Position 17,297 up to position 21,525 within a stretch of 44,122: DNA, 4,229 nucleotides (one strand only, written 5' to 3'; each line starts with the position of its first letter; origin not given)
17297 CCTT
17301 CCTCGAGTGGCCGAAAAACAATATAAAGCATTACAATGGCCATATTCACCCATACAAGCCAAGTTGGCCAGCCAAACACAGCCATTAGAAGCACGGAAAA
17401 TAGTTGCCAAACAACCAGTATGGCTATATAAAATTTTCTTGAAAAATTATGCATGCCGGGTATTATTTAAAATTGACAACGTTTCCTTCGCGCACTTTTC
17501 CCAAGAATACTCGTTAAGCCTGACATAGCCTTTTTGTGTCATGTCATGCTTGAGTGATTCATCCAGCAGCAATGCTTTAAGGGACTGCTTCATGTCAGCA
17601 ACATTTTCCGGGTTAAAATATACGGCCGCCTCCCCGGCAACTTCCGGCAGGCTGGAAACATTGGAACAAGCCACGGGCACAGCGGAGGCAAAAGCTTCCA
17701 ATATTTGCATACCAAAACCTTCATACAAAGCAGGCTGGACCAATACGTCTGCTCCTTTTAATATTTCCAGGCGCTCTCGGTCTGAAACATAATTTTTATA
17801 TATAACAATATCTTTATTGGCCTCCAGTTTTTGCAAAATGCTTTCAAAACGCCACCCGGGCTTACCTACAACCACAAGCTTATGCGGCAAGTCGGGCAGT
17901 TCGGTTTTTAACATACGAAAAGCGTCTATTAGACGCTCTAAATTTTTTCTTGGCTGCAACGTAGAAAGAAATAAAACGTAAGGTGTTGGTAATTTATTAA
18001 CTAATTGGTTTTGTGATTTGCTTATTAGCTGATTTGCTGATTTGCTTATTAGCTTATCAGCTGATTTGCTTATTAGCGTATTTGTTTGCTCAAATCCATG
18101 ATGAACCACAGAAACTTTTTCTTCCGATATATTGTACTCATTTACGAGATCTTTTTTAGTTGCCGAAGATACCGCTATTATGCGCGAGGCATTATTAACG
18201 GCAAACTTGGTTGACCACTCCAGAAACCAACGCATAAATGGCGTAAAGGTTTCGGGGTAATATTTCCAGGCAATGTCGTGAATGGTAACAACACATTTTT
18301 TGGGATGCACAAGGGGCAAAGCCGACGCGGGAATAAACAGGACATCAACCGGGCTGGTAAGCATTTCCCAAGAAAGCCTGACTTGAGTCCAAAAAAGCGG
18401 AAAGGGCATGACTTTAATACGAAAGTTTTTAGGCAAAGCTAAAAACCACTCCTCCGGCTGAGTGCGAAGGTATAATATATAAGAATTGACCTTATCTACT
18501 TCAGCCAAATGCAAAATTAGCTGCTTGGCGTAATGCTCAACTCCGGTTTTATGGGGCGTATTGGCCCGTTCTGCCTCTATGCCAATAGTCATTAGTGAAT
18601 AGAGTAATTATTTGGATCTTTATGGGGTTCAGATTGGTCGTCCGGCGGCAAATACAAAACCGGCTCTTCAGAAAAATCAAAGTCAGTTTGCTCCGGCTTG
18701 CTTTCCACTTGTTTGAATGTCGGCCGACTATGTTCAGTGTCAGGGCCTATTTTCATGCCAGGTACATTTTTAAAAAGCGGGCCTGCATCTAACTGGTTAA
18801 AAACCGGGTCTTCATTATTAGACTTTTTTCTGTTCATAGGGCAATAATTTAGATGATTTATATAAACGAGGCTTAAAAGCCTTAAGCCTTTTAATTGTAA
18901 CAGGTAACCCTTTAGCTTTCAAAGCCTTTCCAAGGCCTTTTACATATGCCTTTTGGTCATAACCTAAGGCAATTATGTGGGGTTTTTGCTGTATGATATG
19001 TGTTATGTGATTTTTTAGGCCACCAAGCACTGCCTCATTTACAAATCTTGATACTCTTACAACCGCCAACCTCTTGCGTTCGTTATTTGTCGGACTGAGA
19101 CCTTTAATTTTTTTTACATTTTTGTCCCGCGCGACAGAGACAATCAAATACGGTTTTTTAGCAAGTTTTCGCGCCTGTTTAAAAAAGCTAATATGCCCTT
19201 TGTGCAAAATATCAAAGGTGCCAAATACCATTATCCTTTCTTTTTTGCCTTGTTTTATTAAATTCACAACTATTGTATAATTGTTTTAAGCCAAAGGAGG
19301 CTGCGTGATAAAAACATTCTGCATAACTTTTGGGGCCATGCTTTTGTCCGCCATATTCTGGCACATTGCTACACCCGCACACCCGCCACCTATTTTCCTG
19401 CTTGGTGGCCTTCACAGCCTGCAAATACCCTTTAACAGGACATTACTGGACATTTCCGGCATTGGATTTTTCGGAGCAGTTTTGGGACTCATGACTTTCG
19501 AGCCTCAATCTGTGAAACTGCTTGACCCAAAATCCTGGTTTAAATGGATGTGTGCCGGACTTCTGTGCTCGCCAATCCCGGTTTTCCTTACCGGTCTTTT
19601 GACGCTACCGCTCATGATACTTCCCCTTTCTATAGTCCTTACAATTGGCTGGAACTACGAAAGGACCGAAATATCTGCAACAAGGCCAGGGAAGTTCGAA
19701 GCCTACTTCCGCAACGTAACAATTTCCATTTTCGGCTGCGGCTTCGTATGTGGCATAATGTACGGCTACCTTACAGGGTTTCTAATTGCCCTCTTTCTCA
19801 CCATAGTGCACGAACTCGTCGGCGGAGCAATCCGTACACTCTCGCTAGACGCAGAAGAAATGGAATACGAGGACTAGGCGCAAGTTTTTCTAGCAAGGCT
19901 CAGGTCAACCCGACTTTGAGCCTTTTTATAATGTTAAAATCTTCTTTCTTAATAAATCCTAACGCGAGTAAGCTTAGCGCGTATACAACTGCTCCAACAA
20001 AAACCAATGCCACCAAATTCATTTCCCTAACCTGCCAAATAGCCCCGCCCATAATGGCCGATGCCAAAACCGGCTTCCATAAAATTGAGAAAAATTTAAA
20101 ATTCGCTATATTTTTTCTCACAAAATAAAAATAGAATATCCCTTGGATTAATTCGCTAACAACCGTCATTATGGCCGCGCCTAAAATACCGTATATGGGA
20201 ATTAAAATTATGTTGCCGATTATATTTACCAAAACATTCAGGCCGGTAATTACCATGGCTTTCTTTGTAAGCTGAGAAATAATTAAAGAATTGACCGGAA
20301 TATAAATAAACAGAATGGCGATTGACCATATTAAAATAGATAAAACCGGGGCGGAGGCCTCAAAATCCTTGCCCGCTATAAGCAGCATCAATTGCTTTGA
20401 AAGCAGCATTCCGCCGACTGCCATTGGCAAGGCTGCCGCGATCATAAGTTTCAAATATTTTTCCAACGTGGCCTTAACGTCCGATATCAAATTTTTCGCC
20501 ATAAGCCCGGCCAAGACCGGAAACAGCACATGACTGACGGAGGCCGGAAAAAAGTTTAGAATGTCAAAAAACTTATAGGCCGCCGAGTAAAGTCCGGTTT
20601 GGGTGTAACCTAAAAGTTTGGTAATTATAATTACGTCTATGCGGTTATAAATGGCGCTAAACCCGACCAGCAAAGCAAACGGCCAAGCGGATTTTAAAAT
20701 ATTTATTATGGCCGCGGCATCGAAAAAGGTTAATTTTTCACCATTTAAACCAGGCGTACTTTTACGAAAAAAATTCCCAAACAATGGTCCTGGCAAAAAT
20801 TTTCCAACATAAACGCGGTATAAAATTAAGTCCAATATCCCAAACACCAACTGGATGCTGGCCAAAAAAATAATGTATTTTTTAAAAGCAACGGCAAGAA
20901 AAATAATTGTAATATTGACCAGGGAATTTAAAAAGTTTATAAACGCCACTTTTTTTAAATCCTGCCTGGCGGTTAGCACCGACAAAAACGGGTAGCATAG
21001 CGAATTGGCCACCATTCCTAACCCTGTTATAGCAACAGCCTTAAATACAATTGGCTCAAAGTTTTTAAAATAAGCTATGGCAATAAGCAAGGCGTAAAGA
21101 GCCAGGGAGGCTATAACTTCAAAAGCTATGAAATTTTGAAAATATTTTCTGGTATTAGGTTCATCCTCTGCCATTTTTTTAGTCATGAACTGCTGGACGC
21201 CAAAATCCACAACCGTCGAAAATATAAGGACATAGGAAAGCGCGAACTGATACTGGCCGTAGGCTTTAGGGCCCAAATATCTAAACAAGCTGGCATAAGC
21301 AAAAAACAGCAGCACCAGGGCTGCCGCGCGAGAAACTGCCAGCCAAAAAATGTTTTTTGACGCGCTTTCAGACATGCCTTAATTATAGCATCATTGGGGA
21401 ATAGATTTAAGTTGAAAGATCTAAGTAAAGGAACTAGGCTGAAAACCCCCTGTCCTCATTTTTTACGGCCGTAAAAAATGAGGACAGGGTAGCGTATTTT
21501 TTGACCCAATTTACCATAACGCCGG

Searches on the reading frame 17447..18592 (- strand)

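Call 84: search_protein_families(library=pfam, proteins=[window:17447-18592:-], max_evalue=0.001)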
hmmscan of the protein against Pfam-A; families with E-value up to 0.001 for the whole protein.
window:17447-18592:- (381 aa): 6 families
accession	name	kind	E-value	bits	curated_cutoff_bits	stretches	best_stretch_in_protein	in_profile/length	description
PF00534.26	Glycos_transf_1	-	1.3e-28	100.1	26.4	1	194-356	6-170/172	Glycosyl transferases group 1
PF13692.12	Glyco_trans_1_4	-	3.8e-22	79.5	27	1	204-344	2-142/142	Glycosyl transferases group 1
PF13439.12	Glyco_transf_4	-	4.5e-15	56.5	28.5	1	17-167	3-166/170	Glycosyltransferase Family 4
PF20706.3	GT4-conflict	-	2.5e-10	40.3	26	1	203-317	197-318/385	Family 4 Glycosyltransferase in conflict systems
PF13579.12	Glyco_trans_4_4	-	6.4e-06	27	29.7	1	99-165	96-157/158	Glycosyl transferase 4-like domain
PF13524.12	Glyco_trans_1_2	-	3.5e-05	24.2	25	1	232-372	12-143/144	Glycosyl transferase-like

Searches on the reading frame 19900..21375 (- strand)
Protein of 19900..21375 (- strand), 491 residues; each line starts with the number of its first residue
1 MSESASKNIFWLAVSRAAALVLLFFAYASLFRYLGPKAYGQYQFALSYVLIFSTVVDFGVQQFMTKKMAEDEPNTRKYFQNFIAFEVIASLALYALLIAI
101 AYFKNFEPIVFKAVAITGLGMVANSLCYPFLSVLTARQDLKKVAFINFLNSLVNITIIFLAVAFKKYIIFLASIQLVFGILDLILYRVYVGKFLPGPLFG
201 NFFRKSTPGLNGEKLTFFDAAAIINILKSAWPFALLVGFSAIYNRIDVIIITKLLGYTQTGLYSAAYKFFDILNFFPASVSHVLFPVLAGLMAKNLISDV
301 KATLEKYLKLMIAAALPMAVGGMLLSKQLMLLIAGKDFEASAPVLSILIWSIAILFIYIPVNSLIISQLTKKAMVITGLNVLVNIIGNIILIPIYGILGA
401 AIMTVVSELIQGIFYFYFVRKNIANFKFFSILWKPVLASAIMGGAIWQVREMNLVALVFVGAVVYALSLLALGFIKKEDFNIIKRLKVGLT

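Call 84: search_protein_families(library=pfam, proteins=[window:19900-21375:-], max_evalue=0.001)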
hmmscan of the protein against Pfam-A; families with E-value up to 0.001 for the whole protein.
window:19900-21375:- (491 aa): 4 families
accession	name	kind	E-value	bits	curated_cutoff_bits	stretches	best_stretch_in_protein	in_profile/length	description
PF01943.22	Polysacc_synt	-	3.8e-21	76.2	28.2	1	7-291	3-273/274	Polysaccharide biosynthesis protein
PF13440.11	Polysacc_synt_3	-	1.7e-14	54.2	23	2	224-342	175-292/293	Polysaccharide biosynthesis protein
PF03023.19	MurJ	-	2.6e-10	40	27.4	1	150-455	134-438/451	Lipid II flippase MurJ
PF01554.23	MatE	-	2.1e-06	28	24.9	1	239-390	8-161/161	MatE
